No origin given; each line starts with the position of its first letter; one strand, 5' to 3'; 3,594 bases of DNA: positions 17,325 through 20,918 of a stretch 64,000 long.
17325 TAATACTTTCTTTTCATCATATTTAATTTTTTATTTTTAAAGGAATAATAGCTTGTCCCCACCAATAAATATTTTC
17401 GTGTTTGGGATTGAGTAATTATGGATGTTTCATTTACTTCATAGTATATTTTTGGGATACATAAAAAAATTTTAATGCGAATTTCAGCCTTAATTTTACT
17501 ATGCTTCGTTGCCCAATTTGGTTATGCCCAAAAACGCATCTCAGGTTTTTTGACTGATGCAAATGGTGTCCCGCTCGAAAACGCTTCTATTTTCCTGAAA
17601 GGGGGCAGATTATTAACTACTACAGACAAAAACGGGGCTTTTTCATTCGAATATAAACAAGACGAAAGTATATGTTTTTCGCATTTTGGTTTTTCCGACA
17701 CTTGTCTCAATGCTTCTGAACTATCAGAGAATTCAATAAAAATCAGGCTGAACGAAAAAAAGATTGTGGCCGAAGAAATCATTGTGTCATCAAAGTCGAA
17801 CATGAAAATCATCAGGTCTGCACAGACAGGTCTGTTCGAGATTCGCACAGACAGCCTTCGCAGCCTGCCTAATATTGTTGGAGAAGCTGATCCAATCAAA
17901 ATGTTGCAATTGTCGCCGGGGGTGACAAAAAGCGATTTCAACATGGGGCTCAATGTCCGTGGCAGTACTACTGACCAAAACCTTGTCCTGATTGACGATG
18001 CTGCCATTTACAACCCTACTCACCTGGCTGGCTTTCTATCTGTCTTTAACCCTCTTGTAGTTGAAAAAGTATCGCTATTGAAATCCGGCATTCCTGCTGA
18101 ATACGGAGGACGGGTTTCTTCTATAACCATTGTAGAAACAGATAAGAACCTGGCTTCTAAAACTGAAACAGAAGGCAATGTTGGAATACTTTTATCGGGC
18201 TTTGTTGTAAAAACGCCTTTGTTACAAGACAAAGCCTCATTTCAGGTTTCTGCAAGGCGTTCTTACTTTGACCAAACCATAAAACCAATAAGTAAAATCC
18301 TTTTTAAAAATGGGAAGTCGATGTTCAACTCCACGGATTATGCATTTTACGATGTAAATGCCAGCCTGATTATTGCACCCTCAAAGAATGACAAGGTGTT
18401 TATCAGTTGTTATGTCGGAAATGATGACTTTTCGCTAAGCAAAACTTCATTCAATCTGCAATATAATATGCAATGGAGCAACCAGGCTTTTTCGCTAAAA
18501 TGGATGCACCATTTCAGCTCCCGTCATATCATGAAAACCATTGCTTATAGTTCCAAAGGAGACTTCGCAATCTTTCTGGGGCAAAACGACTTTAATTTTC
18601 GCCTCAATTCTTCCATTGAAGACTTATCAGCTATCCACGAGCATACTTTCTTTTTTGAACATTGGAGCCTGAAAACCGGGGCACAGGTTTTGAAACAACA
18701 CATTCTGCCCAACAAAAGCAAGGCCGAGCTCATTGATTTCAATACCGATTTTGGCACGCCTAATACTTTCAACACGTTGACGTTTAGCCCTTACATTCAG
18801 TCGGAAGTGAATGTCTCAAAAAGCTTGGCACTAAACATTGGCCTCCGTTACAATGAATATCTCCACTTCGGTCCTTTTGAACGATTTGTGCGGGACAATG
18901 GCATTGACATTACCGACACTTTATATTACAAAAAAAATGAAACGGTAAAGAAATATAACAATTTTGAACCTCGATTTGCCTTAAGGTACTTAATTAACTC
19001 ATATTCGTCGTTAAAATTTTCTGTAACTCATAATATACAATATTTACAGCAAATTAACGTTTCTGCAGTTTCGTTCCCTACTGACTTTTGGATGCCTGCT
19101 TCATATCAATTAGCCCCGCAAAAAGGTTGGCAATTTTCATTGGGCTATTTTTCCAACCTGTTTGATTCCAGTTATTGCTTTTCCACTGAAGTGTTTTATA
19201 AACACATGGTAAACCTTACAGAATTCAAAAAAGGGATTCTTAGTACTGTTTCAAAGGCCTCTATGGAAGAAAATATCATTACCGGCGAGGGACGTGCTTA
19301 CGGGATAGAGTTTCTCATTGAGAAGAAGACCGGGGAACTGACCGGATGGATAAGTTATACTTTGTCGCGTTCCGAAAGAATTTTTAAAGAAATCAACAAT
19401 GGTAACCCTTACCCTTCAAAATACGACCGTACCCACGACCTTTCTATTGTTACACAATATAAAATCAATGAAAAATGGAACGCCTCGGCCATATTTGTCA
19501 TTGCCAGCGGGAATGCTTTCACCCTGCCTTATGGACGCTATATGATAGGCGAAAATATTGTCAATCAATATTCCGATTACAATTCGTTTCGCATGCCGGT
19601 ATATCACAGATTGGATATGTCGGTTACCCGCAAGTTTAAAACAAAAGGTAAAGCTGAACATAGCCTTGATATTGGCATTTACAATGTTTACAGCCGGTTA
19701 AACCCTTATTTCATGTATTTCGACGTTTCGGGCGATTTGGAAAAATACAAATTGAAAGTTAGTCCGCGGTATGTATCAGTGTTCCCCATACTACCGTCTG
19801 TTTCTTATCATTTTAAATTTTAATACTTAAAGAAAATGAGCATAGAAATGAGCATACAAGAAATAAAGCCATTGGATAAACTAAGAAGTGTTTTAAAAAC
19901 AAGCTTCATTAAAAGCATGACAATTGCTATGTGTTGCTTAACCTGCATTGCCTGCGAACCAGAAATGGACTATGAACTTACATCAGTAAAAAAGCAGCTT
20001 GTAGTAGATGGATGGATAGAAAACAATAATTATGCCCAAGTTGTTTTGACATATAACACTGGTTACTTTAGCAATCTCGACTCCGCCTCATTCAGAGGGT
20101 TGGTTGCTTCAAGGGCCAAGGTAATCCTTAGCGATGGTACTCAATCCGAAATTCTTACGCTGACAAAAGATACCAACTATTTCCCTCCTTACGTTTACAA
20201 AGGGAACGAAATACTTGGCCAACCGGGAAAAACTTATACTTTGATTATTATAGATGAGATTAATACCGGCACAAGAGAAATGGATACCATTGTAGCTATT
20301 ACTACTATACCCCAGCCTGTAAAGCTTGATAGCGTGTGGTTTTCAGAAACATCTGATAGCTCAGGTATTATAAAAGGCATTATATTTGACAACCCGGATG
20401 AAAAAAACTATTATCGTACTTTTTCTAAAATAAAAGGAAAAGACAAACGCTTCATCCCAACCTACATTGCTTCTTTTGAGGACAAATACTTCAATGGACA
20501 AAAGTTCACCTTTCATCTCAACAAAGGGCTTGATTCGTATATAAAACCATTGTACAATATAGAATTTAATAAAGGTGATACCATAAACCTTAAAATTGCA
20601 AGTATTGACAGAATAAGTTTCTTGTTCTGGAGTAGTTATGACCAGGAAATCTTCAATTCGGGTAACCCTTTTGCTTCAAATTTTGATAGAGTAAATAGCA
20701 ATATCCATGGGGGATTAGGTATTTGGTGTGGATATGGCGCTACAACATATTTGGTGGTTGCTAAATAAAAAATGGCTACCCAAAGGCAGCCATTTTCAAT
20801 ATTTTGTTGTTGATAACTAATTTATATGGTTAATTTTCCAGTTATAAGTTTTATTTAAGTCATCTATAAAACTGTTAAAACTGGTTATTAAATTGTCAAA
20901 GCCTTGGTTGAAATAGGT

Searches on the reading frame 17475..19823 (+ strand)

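Call 57: search_protein_families(library=pfam, proteins=[window:17475-19823:+], max_evalue=0.0001)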
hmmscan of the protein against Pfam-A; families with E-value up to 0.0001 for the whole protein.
window:17475-19823:+ (782 aa): 4 families
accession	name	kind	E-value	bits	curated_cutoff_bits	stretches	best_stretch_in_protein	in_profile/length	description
PF00593.30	TonB_dep_Rec_b-barrel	-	5.5e-18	66.5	27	1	315-738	52-436/436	TonB dependent receptor-like, beta-barrel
PF13715.12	CarbopepD_reg_2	-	1.8e-09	38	32.2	1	22-104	1-88/88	CarboxypepD_reg-like domain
PF07715.20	Plug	-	2.2e-07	31.8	23.9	1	141-213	26-102/107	TonB-dependent Receptor Plug Domain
PF13620.12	CarboxypepD_reg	-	3e-06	27.9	32.3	1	22-59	2-43/82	Carboxypeptidase regulatory-like domain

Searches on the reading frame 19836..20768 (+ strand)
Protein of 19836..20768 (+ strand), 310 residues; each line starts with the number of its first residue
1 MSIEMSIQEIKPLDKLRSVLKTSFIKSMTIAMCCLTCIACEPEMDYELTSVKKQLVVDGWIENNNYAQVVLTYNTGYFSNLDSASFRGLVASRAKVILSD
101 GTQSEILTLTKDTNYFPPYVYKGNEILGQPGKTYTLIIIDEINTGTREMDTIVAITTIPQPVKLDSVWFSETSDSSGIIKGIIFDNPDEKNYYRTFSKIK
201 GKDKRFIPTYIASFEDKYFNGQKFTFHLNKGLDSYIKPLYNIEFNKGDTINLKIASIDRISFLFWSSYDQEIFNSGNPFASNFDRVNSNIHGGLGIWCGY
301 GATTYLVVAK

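Call 58: search_protein_families(library=pfam, proteins=[window:19836-20768:+], max_evalue=0.0001)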
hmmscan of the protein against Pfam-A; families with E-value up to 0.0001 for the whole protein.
window:19836-20768:+ (310 aa): 1 family
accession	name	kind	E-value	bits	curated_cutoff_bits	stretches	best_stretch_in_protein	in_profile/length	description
PF14054.11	DUF4249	-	1.1e-20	74.8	28.5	1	43-304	3-267/269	Domain of unknown function (DUF4249)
